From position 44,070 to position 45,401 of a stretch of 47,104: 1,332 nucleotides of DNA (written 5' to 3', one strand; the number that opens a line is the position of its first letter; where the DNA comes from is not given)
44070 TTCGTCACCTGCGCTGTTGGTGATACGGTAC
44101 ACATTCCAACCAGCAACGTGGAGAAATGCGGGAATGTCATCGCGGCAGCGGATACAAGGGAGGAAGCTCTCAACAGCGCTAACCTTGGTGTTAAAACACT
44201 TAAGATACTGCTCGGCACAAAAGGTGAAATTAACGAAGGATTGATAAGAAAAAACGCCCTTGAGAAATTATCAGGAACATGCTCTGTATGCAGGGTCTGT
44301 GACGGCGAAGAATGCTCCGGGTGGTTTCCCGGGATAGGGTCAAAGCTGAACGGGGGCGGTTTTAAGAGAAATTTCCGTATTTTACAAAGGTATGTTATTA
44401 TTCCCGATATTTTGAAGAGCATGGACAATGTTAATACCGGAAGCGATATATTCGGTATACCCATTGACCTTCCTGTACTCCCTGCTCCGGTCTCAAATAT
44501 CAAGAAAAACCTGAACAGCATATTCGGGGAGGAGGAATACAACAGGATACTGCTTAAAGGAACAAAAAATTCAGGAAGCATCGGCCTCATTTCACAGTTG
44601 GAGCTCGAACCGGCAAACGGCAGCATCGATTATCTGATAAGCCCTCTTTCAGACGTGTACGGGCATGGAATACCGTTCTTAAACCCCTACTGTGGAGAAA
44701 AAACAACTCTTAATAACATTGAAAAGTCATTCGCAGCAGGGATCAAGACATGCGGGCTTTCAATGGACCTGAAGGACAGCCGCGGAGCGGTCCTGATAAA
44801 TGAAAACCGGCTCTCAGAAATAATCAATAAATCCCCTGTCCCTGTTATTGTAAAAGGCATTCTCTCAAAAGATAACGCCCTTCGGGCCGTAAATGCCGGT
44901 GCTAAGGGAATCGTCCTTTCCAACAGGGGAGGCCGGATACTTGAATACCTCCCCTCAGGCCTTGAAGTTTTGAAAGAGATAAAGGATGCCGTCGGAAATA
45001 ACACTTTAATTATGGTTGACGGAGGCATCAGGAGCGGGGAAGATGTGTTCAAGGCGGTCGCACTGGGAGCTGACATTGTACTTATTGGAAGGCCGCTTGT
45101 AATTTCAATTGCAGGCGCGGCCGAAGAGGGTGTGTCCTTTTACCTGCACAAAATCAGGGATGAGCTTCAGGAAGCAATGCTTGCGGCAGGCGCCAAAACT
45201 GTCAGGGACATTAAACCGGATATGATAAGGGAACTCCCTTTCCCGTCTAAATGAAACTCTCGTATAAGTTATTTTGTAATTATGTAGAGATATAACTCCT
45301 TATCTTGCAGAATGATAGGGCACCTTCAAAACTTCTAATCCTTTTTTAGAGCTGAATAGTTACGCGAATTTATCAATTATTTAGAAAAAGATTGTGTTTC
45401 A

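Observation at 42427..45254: ATP-grasp ligase fused to a Cys-motif FMN barrel whose catalytic His is replaced, paired with a hotdog thioesterase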

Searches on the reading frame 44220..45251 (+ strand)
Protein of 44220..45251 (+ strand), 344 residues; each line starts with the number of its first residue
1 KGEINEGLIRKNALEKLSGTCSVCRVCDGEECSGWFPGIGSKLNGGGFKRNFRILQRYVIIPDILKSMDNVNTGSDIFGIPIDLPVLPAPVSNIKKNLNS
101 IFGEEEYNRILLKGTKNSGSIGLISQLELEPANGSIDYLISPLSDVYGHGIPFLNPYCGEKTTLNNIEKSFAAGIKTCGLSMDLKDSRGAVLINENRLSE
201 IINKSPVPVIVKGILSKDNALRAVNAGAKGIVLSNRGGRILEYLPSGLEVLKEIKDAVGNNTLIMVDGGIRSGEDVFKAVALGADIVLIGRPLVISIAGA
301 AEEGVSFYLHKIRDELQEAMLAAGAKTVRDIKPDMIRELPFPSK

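Call 25: search_solved_structures(query=A2, max_evalue=0.001, show_alignments=3)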
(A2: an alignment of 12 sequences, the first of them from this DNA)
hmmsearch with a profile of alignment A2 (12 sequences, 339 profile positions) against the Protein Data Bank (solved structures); distinct sequences matched with E-value up to 0.001: 106 (the best 60 are shown).
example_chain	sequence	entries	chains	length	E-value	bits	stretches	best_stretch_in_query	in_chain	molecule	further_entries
7f20_A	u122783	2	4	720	3.2e-86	292.4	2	35-331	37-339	L-lactate oxidase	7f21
7f22_A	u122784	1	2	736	4e-86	292.1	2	193-331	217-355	L-lactate oxidase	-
5zbm_A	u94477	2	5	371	1.3e-55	191.8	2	187-336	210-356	Glycolate oxidase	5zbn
1al7_A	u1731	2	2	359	2.5e-54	187.6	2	188-336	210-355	GLYCOLATE OXIDASE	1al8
1gyl_A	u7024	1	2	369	2.7e-54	187.5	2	188-336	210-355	GLYCOLATE OXIDASE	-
1gox_A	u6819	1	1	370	2.8e-54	187.4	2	188-336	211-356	(S)-2-HYDROXY-ACID OXIDASE, PEROXISOMAL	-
6rhs_A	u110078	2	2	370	3.8e-52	180.4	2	195-335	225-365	Putative L-lactate oxidase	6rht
6r9v_A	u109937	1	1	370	6.4e-52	179.7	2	195-335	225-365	Putative L-lactate oxidase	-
6ai7_A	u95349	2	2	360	6.9e-52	179.6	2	185-329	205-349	4-hydroxymandelate oxidase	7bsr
5zzz_A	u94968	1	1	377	7.9e-52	179.4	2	185-329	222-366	4-hydroxymandelate oxidase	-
5zzx_A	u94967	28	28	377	8.3e-52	179.3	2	185-329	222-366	4-hydroxymandelate oxidase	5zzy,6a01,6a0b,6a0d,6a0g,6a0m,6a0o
9rc7_A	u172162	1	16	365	9.1e-52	179.2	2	196-334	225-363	L-lactate oxidase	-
6a3t_A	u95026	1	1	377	1.2e-51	178.8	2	185-329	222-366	4-hydroxymandelate oxidase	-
5zzp_A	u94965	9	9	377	1.2e-51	178.8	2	185-329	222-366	4-hydroxymandelate oxidase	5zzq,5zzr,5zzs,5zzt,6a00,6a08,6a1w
1tb3_A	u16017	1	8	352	2.1e-50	174.7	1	35-336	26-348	Hydroxyacid oxidase 3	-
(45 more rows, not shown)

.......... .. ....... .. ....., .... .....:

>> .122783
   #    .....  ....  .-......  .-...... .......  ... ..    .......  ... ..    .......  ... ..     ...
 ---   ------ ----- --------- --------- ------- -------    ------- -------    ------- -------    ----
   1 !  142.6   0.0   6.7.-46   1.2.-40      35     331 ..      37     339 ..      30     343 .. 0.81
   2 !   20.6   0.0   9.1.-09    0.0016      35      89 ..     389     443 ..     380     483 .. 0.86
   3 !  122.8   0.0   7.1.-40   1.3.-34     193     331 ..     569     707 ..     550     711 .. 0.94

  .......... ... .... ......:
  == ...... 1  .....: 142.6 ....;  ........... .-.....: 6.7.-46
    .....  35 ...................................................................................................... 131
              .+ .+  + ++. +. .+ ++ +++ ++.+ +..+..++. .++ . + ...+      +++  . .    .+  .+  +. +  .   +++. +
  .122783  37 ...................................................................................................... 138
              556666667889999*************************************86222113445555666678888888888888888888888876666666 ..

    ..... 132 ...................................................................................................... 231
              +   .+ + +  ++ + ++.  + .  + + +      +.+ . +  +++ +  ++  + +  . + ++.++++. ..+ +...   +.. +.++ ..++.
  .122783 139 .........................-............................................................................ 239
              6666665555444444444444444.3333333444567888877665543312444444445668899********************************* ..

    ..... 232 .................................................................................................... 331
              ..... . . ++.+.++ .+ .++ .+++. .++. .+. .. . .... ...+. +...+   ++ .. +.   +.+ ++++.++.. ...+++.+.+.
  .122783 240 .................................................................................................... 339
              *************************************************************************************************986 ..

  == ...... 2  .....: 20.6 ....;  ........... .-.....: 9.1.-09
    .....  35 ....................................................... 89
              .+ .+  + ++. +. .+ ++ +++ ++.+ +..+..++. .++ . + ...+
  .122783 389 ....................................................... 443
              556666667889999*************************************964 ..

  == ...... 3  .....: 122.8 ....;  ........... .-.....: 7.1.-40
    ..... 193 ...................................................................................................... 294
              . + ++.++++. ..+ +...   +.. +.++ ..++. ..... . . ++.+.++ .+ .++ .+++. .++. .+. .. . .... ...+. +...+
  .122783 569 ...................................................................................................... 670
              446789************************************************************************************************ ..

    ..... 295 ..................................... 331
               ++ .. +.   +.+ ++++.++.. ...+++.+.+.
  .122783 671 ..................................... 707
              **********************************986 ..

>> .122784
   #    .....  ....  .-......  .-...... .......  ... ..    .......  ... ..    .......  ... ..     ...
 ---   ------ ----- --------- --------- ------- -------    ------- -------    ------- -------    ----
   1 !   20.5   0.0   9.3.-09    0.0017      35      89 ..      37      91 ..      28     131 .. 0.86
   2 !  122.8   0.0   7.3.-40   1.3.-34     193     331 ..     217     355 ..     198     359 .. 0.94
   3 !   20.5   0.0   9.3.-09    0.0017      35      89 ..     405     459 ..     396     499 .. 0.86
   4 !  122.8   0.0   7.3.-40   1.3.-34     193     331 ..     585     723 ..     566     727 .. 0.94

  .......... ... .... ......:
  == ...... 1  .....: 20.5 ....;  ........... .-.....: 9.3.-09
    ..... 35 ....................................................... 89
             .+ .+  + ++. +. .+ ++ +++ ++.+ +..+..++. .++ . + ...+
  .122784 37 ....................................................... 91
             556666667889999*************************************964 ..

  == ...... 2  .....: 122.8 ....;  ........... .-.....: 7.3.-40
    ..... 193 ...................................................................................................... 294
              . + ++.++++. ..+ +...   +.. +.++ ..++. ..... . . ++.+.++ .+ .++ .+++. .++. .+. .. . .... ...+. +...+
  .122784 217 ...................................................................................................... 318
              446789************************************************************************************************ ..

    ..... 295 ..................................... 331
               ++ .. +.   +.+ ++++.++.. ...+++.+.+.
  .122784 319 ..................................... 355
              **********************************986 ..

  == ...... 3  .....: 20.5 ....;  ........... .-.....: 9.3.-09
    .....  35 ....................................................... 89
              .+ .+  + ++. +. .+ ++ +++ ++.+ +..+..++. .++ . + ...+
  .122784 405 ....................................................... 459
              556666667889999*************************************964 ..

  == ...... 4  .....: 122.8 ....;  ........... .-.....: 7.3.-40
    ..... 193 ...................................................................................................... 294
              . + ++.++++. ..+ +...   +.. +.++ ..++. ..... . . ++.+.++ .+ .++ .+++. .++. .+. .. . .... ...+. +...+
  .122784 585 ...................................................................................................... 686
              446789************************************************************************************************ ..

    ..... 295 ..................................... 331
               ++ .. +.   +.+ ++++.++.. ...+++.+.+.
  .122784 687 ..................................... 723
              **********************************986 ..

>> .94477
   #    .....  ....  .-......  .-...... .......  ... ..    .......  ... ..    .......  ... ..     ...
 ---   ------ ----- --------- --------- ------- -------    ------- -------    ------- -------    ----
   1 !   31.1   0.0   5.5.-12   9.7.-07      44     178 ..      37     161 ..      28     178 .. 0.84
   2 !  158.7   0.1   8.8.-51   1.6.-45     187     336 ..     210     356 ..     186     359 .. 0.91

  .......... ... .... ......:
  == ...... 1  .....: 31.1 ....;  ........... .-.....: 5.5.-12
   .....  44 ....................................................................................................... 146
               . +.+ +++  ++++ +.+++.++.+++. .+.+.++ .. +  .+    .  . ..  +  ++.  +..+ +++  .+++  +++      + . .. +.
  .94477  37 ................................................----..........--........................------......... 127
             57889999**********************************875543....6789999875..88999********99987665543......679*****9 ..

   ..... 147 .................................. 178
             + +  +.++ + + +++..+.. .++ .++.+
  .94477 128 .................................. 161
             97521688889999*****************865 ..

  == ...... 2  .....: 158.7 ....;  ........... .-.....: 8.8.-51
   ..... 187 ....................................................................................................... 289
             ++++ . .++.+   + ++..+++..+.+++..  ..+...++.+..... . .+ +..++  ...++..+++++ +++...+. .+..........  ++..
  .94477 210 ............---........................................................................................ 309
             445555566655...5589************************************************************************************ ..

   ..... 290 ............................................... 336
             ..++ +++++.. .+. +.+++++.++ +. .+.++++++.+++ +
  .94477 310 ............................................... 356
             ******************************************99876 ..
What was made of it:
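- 44280..44315 (+): C-x2-C-x2-C-x4-C motif (C420, C423, C426, C431); a probable metal site at the N-terminal edge of the barrel. In the profile alignment the GG-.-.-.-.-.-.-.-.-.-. stretch just after it pairs with the GA-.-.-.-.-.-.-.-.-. stretch of lactate oxidase, which places the motif in the position of the N-terminal Tyr24 region (call 25 for the alignment; the Tyr24 equivalence is inference).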

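Call 28: search_protein_representatives(protein=window:44220-45251:+)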
Query: 344 residues. Proteins with E-value up to 0.001 (for the whole library): 9004; up to 1e-10: 4432; up to 1e-30: 107. The best 150 are listed.
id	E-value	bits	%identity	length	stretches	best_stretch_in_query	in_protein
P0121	9.1e-130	449.1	67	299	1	45-341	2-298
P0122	4.4e-73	262.8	68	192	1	146-340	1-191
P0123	3.1e-55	204.0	36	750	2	8-337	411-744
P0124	4.5e-55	203.6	38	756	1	9-336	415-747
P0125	1.3e-54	202.0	35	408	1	8-338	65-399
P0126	2.0e-54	201.4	34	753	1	3-339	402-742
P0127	6.7e-53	196.4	38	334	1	11-330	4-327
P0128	8.8e-52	192.7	35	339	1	9-332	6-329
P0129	2.0e-51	191.6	34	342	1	15-336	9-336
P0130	1.1e-50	189.1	41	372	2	203-336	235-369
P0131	2.8e-50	187.8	36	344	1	9-336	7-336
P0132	4.9e-50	187.0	37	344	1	11-337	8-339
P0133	5.1e-50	186.9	36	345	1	9-341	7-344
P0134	1.0e-49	185.9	36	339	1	10-335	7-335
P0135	1.9e-49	185.0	38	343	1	9-336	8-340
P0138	8.3e-49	182.9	34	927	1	11-337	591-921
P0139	9.0e-49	182.8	34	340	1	9-335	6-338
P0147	1.2e-46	175.9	36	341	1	11-337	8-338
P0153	1.3e-45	172.4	33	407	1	13-335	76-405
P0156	7.6e-45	169.9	36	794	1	18-320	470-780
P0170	2.8e-40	154.9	33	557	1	9-336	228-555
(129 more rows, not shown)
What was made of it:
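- Tried and rejected: I rejected this because its nearest relatives are still the His-type fusions and the Cys-motif stand-alone proteins (call 28), and the Cys motif is retained.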

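Call 31: list_cluster_members(proteins=[P0127, P0133, P0134, P0135, P0139, P0147, P0138, P0156, P0170, P0153])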
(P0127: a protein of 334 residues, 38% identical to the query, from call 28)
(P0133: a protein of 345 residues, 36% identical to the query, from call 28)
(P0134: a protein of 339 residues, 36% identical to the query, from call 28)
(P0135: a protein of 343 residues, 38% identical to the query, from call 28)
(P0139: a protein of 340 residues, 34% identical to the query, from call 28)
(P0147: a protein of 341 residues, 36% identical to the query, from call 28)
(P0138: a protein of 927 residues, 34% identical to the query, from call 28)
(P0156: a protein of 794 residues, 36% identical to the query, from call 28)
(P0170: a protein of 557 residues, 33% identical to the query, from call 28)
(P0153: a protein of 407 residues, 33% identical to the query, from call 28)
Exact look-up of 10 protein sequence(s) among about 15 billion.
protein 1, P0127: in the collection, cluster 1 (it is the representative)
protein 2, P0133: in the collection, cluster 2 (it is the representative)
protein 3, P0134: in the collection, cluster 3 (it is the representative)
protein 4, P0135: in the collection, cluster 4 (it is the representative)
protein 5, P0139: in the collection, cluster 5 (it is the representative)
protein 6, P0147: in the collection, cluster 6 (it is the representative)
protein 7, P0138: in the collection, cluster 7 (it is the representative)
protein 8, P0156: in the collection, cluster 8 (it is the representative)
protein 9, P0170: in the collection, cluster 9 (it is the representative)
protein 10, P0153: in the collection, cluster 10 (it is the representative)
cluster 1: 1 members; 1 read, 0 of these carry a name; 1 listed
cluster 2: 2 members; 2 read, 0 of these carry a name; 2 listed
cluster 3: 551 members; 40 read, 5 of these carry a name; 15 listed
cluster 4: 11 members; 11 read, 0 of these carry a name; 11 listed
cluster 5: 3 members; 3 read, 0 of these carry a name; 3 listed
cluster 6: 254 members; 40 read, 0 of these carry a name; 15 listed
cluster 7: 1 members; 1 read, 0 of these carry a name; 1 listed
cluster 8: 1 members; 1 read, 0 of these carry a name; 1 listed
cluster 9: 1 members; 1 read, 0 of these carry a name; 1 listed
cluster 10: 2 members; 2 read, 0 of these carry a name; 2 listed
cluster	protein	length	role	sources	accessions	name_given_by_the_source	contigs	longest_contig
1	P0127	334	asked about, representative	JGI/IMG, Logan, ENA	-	-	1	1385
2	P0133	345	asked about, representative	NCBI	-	-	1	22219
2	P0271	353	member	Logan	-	-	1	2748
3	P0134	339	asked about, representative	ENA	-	-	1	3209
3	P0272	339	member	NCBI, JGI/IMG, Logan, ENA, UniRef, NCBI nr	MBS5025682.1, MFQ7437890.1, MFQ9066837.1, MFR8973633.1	alpha-hydroxy-acid oxidizing protein [Romboutsia timonensis] | 4-hydroxymandelate oxidase | alpha-hydroxy-acid oxidizing protein n=1 Tax=Romboutsia timonensis TaxID=1776391 ...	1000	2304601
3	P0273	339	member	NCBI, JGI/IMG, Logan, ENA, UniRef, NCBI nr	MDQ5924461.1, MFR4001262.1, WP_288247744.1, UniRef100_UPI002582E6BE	MAG: alpha-hydroxy-acid oxidizing protein [Romboutsia timonensis] | 4-hydroxymandelate oxidase | alpha-hydroxy-acid oxidizing protein n=1 Tax=Romboutsia timonensis TaxID=1776391 ...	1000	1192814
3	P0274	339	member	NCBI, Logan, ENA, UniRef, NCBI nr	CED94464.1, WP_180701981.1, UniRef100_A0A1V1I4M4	FMN-dependent dehydrogenase, possibly ypqA [Romboutsia ilealis] | L-lactate oxidase n=1 Tax=Romboutsia ilealis TaxID=1115758 RepID=A0A1V1I4M4_9FIRM | alpha-hydroxy-acid oxidizing protein [Romboutsia ilealis]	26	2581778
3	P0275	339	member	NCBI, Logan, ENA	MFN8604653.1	MAG: alpha-hydroxy-acid oxidizing protein [Romboutsia timonensis]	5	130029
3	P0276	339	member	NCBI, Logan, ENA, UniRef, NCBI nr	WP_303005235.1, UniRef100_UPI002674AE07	alpha-hydroxy-acid oxidizing protein [Romboutsia ilealis] | alpha-hydroxy-acid oxidizing protein n=1 Tax=Romboutsia ilealis TaxID=1115758 ...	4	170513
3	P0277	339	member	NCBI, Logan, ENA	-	-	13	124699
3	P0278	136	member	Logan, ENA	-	-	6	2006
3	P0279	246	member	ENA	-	-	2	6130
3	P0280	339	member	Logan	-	-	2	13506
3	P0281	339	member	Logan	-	-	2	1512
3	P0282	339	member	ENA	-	-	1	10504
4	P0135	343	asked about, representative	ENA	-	-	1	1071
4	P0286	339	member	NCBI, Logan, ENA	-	-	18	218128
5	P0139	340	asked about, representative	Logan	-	-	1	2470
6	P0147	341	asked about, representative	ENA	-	-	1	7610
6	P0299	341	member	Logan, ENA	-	-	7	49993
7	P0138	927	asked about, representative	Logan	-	-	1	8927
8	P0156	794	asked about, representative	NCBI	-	-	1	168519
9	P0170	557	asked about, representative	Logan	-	-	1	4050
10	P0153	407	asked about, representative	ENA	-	-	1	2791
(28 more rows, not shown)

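Call 37: find_encoding_contigs(protein=P0272, flank=8000, max_places=4)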
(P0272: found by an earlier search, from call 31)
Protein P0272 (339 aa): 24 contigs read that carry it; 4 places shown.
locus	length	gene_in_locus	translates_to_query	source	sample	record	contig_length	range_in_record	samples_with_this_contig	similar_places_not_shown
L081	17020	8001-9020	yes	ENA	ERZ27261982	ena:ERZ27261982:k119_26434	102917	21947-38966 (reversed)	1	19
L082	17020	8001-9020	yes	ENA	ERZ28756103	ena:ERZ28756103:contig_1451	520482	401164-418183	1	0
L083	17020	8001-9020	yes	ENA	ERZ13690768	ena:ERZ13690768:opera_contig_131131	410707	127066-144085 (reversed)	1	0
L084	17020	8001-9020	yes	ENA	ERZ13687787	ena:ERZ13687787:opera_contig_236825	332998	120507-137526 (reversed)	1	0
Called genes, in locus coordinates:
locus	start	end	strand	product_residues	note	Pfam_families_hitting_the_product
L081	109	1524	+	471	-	PF02881:SRP54_N, PF13604:AAA_30 (weak), PF00448:SRP54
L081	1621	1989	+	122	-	PF04297:UPF0122, PF08281:Sigma70_r4_2, PF04545:Sigma70_r4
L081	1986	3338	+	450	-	PF02881:SRP54_N, PF00448:SRP54, PF01656:CbiA (weak), PF02978:SRP_SPB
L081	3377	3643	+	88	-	PF00886:Ribosomal_S16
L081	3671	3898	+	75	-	PF13083:KH_KhpA-B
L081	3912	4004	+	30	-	-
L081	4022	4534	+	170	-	PF01782:RimM, PF05239:PRC, PF24986:PRC_RimM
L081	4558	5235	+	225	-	PF01746:tRNA_m1G_MT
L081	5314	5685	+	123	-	PF01245:Ribosomal_L19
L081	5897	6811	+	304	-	PF03193:RsgA_GTPase (weak), PF01926:MMR_HSR1, PF02421:FeoB_N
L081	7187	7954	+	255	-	PF27457:RNase_HII_N (weak), PF01351:RNase_HII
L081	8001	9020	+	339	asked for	PF01070:FMN_dh, PF01180:DHO_dh (faint), PF00478:IMPDH (weak), PF03060:NMO, PF01070:FMN_dh, PF01645:Glu_synthase (faint)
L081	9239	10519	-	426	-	PF09587:PGA_cap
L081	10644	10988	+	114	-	PF08378:NERD (weak), PF02021:UPF0102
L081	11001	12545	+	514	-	PF13541:ChlI, PF00158:Sigma54_activat (weak), PF00493:MCM (faint), PF01078:Mg_chelatase, PF07728:AAA_5 (faint), PF13335:Mg_chelatase_C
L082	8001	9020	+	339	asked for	PF01070:FMN_dh, PF01180:DHO_dh (faint), PF00478:IMPDH (weak), PF03060:NMO, PF01070:FMN_dh, PF01645:Glu_synthase (faint)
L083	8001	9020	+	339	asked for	PF01070:FMN_dh, PF01180:DHO_dh (faint), PF00478:IMPDH (weak), PF03060:NMO, PF01070:FMN_dh, PF01645:Glu_synthase (faint)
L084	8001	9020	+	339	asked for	PF01070:FMN_dh, PF01180:DHO_dh (faint), PF00478:IMPDH (weak), PF03060:NMO, PF01070:FMN_dh, PF01645:Glu_synthase (faint)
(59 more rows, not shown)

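Call 52: find_encoding_contigs(protein=P0286, flank=6000, max_places=3)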
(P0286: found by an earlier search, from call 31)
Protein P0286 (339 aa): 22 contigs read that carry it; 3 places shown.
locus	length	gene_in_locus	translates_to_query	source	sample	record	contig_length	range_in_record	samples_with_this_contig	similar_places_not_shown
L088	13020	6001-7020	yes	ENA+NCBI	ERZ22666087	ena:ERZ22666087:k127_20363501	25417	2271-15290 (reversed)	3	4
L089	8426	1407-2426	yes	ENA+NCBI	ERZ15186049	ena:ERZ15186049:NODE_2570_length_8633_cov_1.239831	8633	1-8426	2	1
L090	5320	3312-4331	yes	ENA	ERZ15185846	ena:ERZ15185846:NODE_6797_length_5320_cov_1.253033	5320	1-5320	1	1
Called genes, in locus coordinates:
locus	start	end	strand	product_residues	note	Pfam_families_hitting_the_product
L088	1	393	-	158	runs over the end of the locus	-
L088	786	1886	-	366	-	PF00724:Oxidored_FMN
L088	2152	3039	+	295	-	PF03069:FmdA_AmdA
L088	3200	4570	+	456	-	PF13520:AA_permease_2, PF00324:AA_permease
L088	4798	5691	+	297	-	PF03069:FmdA_AmdA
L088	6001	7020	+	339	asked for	PF01070:FMN_dh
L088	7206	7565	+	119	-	PF12844:HTH_19 (weak), PF13560:HTH_31, PF01381:HTH_3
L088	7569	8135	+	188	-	PF06114:Peptidase_M78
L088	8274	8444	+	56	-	-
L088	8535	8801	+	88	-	-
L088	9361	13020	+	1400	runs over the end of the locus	PF04563:RNA_pol_Rpb2_1, PF04561:RNA_pol_Rpb2_2, PF04565:RNA_pol_Rpb2_3, PF10385:RNA_pol_Rpb2_45, PF00562:RNA_pol_Rpb2_6, PF04560:RNA_pol_Rpb2_7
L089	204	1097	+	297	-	PF03069:FmdA_AmdA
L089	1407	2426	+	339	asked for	PF01070:FMN_dh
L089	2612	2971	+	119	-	PF12844:HTH_19 (weak), PF13560:HTH_31, PF01381:HTH_3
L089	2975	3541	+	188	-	PF06114:Peptidase_M78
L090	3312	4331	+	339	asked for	PF01070:FMN_dh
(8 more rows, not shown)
